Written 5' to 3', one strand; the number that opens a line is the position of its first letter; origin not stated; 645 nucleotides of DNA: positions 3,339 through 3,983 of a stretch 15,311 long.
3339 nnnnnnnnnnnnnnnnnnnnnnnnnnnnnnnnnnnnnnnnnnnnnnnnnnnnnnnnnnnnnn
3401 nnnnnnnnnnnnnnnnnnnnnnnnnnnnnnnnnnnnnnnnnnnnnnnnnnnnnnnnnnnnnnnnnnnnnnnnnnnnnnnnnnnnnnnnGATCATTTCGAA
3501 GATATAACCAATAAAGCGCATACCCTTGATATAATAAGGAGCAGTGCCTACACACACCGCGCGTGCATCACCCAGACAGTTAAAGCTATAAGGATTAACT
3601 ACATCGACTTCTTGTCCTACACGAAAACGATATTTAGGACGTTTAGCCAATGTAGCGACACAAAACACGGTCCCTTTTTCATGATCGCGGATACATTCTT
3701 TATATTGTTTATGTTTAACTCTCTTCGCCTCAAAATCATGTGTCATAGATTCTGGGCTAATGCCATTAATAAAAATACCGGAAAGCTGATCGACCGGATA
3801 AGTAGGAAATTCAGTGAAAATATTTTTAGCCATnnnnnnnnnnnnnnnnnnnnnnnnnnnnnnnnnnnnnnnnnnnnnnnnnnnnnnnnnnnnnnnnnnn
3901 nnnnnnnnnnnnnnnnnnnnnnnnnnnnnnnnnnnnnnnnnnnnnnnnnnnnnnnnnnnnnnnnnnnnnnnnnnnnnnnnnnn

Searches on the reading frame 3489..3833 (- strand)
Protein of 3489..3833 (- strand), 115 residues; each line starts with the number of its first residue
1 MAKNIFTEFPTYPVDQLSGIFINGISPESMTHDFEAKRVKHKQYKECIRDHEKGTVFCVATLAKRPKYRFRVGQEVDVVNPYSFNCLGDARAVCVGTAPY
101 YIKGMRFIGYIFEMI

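Call 14: find_related_loci(query=window:3489-3833:-, collection=viral_contigs, flank=2500)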
Query window:3489-3833:- (115 aa) in viral_contigs; peptide patterns used: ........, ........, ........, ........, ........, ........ (x = any residue, [..] = any of these).
27 stretches matched a pattern; 26 encode a relative of the query (tblastn E <= 1e-3); 26 distinct loci.
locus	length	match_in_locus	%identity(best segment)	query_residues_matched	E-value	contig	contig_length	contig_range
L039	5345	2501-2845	100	1-115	1e-77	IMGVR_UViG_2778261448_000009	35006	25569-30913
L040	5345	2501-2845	100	1-115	1e-77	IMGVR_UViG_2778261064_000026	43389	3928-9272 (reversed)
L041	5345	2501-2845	100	1-115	1e-77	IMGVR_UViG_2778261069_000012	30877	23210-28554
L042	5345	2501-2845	100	1-115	1e-77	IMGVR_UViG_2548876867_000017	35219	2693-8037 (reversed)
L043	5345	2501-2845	100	1-115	1e-77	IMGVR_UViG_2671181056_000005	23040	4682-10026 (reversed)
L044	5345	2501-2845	100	1-115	1e-77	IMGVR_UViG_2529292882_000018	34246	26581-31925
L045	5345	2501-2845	100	1-115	1e-77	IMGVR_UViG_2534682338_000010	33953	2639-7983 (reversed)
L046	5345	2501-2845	100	1-115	1e-77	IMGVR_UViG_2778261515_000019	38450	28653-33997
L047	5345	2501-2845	100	1-115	1e-77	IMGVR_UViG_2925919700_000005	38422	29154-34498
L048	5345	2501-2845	100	1-115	1e-77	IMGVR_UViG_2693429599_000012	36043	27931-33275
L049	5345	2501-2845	100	1-115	1e-77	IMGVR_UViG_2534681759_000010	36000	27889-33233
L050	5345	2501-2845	99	1-115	9e-77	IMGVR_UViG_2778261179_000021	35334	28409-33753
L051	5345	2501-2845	99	1-115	9e-77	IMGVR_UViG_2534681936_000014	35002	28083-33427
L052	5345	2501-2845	99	1-115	9e-77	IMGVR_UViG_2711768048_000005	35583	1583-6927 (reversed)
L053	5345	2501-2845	99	1-115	9e-77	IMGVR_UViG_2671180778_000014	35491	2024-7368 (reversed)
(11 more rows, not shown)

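Call 17: search_protein_families(library=phrogs, proteins=[window:3489-3833:-], max_evalue=0.001)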
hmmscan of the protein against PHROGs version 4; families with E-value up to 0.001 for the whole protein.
window:3489-3833:- (115 aa): 0 families

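Call 18: search_protein_families(library=pfam, proteins=[window:3489-3833:-], max_evalue=0.01)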
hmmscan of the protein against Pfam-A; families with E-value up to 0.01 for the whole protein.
window:3489-3833:- (115 aa): 0 families

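Call 23: find_encoding_contigs(protein=window:3489-3833:-, flank=3000, max_places=6)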
Protein window:3489-3833:- (115 aa): 25 contigs read that carry it; 6 places shown.
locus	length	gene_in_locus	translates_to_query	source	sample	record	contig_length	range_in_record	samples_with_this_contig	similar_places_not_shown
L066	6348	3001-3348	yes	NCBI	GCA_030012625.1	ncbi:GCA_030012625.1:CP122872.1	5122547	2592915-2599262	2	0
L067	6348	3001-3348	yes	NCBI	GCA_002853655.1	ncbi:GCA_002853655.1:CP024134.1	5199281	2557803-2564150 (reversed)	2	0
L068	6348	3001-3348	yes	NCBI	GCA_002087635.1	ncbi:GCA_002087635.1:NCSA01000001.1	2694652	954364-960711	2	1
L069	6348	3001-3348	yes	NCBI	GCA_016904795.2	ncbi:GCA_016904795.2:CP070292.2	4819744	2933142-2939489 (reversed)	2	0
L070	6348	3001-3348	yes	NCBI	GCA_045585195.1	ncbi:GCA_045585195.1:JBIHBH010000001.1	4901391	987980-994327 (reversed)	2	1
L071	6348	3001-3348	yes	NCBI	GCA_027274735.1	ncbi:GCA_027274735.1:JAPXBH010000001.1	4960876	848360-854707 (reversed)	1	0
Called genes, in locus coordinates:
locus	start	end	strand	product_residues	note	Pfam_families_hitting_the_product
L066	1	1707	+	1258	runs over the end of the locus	PF09327:Phage_Tail_Tip, PF12421:Ig_GpJ_C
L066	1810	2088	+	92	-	-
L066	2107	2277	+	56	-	-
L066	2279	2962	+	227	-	-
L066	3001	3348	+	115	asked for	-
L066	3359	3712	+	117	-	PF08291:Peptidase_M15_3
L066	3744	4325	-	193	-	PF21817:CapR (faint)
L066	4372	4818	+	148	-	-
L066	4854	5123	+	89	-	-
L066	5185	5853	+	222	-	-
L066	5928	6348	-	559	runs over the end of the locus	PF00239:Resolvase, PF07508:Recombinase (weak), PF13408:Zn_ribbon_recom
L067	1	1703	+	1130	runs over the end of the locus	PF09327:Phage_Tail_Tip, PF12421:Ig_GpJ_C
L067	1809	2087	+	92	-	-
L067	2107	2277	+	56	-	-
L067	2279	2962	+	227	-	-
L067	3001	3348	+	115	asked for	-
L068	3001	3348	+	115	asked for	-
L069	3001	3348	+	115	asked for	-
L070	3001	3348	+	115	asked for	-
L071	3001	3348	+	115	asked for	-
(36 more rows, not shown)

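Call 32: find_homologous_proteins(query=window:3489-3833:-, max_evalue=0.001)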
Query window:3489-3833:- (115 aa): 17 proteins with E <= 0.001 among 18 candidates.
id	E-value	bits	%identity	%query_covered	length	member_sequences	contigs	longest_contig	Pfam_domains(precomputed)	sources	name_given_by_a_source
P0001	1.7e-67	243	90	100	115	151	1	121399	-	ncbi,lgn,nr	ncbi:TPA: hypothetical protein ORO92_002325 [Escherichia coli]|nr:hypothetical protein [Escherichia 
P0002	2.1e-62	227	85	100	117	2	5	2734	-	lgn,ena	-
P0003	3.3e-60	219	83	100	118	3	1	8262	-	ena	-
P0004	1.8e-52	195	75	100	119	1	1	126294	-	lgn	-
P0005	6.7e-52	193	72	100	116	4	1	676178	-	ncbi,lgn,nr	ncbi:TPA: hypothetical protein H1V70_000134 [Salmonella enterica]|nr:hypothetical protein [Salmonell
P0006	1.3e-45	172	69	100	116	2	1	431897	-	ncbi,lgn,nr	ncbi:hypothetical protein CB696_00135 [Salmonella enterica subsp. enterica serovar Livingstone]|nr:h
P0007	3.1e-44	168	67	100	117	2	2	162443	-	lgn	-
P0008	3.3e-44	168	65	100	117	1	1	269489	-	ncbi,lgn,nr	ncbi:hypothetical protein A4L30_10790 [Salmonella enterica subsp. enterica serovar Bovismorbificans]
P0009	3.6e-44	168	65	100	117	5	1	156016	-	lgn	-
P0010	4.4e-44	167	67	100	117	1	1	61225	-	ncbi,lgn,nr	ncbi:hypothetical protein A4M37_19240 [Salmonella enterica subsp. enterica serovar Typhimurium]|nr:h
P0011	6.1e-44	167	67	100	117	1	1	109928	-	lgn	-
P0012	1.5e-43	166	65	100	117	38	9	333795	-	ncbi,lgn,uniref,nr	ncbi:hypothetical protein AG37_10420 [Salmonella enterica subsp. enterica]|uniref:hypothetical prote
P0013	1.2e-42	163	64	100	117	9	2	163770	-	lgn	-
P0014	9.5e-39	150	60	97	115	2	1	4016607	-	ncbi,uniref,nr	ncbi:hypothetical protein [Providencia sp. JUb39]|uniref:hypothetical protein n=1 Tax=Providencia sp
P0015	2.8e-38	149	61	98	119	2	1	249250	-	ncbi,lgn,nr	ncbi:hypothetical protein CCF60_003159 [Salmonella enterica subsp. enterica serovar Berkeley]|nr:hyp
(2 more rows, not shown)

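Call 33: find_encoding_contigs(protein=P0005, flank=10000, max_places=1)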
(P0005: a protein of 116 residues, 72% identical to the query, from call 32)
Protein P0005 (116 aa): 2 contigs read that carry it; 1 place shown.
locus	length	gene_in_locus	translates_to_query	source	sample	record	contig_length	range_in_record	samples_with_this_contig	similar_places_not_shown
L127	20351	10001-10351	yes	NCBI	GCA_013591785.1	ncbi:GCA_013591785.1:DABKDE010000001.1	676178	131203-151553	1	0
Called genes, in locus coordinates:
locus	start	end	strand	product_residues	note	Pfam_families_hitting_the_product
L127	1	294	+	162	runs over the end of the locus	-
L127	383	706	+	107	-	-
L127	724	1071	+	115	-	-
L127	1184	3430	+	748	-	-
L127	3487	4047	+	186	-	-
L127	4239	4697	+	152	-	-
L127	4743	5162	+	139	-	PF22262:DUF6950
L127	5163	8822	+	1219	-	PF09327:Phage_Tail_Tip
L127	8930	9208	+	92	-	-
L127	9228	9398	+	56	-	-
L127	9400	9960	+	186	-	-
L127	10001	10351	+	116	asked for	-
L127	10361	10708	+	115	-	PF08291:Peptidase_M15_3, PF05951:Peptidase_M15_2 (weak)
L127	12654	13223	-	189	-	-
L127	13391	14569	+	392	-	PF21817:CapR (faint)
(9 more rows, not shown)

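Call 34: find_encoding_contigs(protein=P0012, flank=10000, max_places=1)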
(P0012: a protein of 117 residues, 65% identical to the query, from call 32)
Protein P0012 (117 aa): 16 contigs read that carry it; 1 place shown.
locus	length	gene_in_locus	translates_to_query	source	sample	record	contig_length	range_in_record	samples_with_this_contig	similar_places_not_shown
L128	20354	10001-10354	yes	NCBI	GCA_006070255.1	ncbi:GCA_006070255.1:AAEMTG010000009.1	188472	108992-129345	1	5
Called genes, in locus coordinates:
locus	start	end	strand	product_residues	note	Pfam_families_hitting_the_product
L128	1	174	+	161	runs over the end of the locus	-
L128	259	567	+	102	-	-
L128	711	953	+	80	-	-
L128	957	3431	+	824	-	-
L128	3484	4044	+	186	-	-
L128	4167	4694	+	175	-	-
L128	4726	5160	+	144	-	PF22262:DUF6950 (weak)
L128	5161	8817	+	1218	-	PF09327:Phage_Tail_Tip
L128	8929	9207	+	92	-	-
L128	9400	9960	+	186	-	-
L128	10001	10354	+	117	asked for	-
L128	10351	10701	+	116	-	PF08291:Peptidase_M15_3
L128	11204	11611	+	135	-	PF11056:UvsY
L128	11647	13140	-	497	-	PF21241:UvsW_N, PF04851:ResIII, PF00270:DEAD, PF18766:SWI2_SNF2 (weak), PF00271:Helicase_C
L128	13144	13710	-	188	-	-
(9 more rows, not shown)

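Call 35: find_encoding_contigs(protein=P0014, flank=10000, max_places=1)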
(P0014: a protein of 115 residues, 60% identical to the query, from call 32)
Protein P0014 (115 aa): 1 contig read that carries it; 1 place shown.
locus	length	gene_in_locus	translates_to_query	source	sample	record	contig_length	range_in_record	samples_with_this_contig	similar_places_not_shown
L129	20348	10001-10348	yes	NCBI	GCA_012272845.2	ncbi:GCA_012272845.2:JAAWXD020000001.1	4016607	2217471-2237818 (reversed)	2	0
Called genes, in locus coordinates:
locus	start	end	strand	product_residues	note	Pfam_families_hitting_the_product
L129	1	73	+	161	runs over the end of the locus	-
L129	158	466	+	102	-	-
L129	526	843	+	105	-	-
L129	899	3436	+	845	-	PF09851:SHOCT (faint)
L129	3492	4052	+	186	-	PF21430:DTP-pb9_B-dom (weak)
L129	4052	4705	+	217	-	PF09931:Phage_phiJL001_Gp84_N (weak)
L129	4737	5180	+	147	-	PF22262:DUF6950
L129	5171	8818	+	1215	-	PF13550:Phage-tail_3 (faint), PF09327:Phage_Tail_Tip, PF12421:Ig_GpJ_C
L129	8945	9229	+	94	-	-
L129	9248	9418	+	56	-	-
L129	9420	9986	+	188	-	-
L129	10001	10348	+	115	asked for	-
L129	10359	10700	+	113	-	PF08291:Peptidase_M15_3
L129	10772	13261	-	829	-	PF00270:DEAD, PF04851:ResIII, PF13307:Helicase_C_2 (faint)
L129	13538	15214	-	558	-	PF00239:Resolvase, PF07508:Recombinase, PF13408:Zn_ribbon_recom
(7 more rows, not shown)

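Call 36: find_encoding_contigs(protein=P0015, flank=10000, max_places=1)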
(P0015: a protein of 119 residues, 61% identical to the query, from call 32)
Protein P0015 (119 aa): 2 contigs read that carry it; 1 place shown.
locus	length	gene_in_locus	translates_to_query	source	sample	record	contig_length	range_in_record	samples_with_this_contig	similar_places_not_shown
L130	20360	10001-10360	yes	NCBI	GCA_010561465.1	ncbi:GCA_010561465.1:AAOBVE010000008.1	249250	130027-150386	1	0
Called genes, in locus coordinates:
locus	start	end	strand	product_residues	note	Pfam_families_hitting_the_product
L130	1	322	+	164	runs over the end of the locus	-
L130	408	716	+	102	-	-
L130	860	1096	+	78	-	-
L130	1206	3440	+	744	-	PF09851:SHOCT (faint)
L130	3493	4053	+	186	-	-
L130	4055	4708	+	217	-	-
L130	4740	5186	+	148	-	PF22262:DUF6950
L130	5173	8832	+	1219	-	PF09327:Phage_Tail_Tip, PF12421:Ig_GpJ_C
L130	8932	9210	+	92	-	-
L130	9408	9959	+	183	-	-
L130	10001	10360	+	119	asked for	-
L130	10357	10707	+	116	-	PF08291:Peptidase_M15_3, PF05951:Peptidase_M15_2 (weak)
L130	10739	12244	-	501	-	PF21241:UvsW_N, PF04851:ResIII, PF00270:DEAD, PF18766:SWI2_SNF2 (weak), PF00271:Helicase_C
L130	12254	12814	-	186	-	-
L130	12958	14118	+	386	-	PF21817:CapR (faint)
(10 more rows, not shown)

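Call 68: find_encoding_contigs(protein=P0004, flank=7200, max_places=1)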
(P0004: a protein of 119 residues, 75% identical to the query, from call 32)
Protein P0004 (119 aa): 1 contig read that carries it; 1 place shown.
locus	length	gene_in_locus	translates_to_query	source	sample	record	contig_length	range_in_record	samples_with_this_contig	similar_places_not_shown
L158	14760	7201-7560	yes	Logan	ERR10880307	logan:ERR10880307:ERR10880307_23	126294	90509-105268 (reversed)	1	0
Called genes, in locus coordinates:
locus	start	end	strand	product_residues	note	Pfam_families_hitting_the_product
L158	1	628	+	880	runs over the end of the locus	-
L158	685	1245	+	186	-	PF21430:DTP-pb9_B-dom (weak)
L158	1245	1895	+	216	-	-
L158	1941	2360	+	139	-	PF22262:DUF6950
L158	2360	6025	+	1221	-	PF13550:Phage-tail_3 (weak), PF00041:fn3 (faint), PF09327:Phage_Tail_Tip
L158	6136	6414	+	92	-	-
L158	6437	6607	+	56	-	-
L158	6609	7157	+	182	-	-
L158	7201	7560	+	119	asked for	-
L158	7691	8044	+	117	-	PF08291:Peptidase_M15_3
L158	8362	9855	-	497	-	PF21241:UvsW_N, PF04851:ResIII, PF00270:DEAD, PF18766:SWI2_SNF2 (weak), PF00271:Helicase_C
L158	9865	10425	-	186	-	-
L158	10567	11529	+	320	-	PF13455:MUG113 (weak)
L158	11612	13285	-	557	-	PF00239:Resolvase, PF07508:Recombinase, PF13408:Zn_ribbon_recom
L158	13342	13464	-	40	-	-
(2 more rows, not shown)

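Call 69: find_encoding_contigs(protein=P0006, flank=7200, max_places=1)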
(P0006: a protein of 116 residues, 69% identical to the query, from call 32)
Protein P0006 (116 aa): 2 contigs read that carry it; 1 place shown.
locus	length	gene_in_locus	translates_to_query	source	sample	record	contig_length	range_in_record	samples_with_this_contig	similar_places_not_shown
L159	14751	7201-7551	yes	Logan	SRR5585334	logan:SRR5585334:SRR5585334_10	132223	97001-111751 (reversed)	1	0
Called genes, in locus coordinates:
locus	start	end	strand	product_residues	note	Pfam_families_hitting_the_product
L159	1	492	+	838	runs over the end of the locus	-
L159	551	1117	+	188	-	-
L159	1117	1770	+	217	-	-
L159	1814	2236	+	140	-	PF22262:DUF6950 (weak)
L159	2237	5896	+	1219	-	PF13550:Phage-tail_3 (faint), PF00041:fn3 (faint), PF09327:Phage_Tail_Tip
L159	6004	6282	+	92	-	-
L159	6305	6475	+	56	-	-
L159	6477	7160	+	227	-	-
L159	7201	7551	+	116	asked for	-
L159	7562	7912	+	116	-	PF08291:Peptidase_M15_3, PF05951:Peptidase_M15_2 (weak)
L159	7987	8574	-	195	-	PF10544:T5orf172 (weak)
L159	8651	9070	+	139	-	-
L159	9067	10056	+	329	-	-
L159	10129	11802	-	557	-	PF00239:Resolvase, PF07508:Recombinase, PF13408:Zn_ribbon_recom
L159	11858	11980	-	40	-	-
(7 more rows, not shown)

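Call 70: find_encoding_contigs(protein=P0007, flank=7200, max_places=1)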
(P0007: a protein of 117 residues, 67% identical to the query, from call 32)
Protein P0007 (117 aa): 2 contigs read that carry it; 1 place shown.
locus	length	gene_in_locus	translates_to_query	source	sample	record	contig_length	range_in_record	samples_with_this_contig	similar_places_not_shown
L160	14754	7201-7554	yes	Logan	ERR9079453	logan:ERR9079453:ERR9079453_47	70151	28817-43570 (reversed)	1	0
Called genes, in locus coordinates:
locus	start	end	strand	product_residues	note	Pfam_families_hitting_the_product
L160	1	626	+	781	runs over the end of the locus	PF09851:SHOCT (faint)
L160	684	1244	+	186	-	-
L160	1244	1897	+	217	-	-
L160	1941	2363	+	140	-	PF22262:DUF6950 (weak)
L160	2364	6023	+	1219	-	PF00041:fn3 (faint), PF09327:Phage_Tail_Tip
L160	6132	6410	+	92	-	-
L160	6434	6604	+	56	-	-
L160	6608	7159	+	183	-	-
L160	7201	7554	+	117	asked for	-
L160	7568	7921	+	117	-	PF08291:Peptidase_M15_3, PF05951:Peptidase_M15_2 (faint)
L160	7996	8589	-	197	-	-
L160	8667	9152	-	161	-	PF21241:UvsW_N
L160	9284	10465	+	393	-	PF21817:CapR (faint)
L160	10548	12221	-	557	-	PF00239:Resolvase, PF07508:Recombinase, PF13408:Zn_ribbon_recom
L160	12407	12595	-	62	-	-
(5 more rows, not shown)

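Call 71: find_encoding_contigs(protein=P0013, flank=7200, max_places=1)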
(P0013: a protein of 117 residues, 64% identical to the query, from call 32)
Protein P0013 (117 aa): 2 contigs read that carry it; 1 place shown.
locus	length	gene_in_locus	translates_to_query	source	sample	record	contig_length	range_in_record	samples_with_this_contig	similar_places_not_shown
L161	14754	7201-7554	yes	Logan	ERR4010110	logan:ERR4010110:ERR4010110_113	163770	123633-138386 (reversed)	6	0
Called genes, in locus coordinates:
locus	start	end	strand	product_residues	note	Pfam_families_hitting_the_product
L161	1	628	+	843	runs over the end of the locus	-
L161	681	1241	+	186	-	-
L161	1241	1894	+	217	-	PF09931:Phage_phiJL001_Gp84_N (faint)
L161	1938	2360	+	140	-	PF22262:DUF6950 (weak)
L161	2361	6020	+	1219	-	PF09327:Phage_Tail_Tip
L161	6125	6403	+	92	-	-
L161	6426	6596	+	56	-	-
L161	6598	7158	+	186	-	-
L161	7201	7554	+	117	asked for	-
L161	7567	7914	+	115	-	PF08291:Peptidase_M15_3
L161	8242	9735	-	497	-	PF21241:UvsW_N, PF04851:ResIII, PF00270:DEAD, PF18766:SWI2_SNF2 (weak), PF00271:Helicase_C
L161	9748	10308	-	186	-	-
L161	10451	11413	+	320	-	PF13455:MUG113 (weak)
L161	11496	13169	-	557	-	PF00239:Resolvase, PF07508:Recombinase, PF13408:Zn_ribbon_recom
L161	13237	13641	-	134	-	-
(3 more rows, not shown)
